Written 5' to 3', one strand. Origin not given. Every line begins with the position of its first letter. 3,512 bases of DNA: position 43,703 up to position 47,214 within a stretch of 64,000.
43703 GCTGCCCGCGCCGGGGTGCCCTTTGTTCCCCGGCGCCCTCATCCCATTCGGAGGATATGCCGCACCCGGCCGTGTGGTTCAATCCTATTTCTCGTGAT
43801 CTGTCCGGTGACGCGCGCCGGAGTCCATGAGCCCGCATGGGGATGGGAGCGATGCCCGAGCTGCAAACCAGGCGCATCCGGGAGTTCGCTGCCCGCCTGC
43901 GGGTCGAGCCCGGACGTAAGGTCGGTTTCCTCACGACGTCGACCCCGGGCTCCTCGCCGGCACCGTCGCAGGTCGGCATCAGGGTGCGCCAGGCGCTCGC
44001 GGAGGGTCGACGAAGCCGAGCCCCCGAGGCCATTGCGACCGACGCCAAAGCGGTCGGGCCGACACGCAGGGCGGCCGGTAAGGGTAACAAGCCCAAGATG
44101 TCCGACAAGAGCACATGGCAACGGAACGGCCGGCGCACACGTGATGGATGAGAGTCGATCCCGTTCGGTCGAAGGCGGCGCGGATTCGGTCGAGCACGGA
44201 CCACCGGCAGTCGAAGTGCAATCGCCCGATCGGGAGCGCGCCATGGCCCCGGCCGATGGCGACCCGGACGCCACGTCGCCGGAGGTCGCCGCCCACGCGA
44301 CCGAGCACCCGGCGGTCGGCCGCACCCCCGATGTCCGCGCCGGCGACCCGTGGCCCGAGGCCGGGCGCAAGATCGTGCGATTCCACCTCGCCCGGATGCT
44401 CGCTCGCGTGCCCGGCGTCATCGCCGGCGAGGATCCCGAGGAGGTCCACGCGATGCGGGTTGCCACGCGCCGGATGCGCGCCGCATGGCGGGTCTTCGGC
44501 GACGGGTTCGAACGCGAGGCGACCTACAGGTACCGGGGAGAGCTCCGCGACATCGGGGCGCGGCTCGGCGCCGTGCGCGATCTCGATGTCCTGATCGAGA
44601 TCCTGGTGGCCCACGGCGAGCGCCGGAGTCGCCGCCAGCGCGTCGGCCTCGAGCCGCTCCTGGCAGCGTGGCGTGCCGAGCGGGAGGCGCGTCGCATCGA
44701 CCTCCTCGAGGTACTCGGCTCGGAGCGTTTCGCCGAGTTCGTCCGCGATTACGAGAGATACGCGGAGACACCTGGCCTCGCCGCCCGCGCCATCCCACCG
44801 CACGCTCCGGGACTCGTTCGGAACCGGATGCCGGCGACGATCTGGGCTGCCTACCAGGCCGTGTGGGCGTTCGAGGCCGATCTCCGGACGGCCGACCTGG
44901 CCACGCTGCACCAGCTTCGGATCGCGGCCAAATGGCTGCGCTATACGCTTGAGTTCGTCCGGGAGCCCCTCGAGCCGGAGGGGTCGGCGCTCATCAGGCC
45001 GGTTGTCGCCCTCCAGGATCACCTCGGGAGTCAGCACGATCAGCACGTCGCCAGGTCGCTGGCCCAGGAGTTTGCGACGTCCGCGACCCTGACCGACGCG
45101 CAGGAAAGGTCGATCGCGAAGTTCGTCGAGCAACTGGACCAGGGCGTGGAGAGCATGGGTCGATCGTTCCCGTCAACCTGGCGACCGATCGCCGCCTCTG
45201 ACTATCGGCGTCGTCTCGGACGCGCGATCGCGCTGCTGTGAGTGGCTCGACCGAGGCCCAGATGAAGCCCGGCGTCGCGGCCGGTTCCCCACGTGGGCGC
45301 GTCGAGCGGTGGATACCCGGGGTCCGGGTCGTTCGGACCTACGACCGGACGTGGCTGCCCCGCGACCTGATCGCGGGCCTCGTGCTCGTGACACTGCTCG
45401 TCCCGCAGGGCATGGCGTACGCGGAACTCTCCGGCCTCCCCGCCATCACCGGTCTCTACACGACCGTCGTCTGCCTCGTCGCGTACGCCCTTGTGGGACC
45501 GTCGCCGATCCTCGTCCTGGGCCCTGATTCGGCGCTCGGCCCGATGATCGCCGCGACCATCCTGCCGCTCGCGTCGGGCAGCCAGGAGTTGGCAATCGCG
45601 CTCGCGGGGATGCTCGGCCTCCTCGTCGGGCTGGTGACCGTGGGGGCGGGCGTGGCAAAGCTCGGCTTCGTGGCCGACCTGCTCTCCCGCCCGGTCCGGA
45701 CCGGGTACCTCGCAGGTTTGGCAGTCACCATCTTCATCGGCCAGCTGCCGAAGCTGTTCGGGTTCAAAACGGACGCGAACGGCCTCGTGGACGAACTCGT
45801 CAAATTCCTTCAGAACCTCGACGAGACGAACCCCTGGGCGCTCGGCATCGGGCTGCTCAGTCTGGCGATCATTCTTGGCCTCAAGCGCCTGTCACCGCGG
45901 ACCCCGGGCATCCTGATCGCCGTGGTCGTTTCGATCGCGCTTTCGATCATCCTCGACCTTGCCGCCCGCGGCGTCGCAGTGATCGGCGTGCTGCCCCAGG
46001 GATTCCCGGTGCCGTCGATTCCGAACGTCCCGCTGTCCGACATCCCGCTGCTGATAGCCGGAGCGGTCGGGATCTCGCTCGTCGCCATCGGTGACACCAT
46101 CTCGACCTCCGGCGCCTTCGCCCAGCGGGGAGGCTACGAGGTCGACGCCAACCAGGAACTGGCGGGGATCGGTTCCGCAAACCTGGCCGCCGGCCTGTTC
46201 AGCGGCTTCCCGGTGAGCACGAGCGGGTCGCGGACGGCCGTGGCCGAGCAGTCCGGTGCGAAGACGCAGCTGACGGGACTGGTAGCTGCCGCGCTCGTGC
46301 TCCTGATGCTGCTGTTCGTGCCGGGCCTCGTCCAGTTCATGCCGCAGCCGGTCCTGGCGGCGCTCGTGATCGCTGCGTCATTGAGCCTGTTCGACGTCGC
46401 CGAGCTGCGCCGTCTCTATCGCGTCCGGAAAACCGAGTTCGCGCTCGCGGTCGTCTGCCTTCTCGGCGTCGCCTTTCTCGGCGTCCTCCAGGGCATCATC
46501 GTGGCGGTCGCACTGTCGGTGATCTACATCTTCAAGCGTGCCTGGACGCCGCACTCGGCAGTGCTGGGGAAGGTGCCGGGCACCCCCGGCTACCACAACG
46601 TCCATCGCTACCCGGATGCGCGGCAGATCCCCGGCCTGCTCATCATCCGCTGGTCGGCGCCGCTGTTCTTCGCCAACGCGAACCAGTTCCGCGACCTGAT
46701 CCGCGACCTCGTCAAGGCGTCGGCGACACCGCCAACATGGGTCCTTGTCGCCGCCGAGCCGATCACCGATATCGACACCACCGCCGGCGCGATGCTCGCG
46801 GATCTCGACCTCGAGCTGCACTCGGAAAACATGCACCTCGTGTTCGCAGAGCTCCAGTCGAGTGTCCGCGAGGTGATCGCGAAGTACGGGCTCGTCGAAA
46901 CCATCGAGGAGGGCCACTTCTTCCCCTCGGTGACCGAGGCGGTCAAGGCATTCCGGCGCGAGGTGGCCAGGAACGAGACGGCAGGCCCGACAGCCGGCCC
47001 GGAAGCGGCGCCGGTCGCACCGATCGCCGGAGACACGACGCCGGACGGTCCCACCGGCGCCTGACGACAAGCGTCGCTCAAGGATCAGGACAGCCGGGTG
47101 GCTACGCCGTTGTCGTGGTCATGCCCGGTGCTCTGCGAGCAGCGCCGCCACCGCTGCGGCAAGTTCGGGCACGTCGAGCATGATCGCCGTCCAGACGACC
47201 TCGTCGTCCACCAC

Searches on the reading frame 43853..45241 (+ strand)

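Call 14: search_protein_families(library=pfam, proteins=[window:43853-45241:+], max_evalue=0.01)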
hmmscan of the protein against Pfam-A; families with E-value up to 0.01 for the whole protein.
window:43853-45241:+ (462 aa): 1 family
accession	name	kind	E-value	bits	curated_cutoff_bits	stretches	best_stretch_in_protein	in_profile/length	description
PF05235.19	CHAD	-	5.4e-46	157.8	25.6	1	174-404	2-227/228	CHAD domain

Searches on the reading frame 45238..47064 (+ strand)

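Call 14: search_protein_families(library=pfam, proteins=[window:45238-47064:+], max_evalue=0.01)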
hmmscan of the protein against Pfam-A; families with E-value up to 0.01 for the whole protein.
window:45238-47064:+ (608 aa): 4 families
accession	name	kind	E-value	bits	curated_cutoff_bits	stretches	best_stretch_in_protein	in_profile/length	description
PF00916.26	Sulfate_transp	-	4.1e-92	309.3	23.2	1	42-406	3-379/380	Sulfate permease family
PF01740.26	STAS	-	2.1e-14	53.6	22.6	1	458-568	1-106/106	STAS domain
PF16983.11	MFS_MOT1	-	3.6e-07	30.9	30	1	260-384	6-111/111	Molybdate transporter of MFS superfamily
PF13466.11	STAS_2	-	0.00044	20.8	29.2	1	479-552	10-79/80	STAS domain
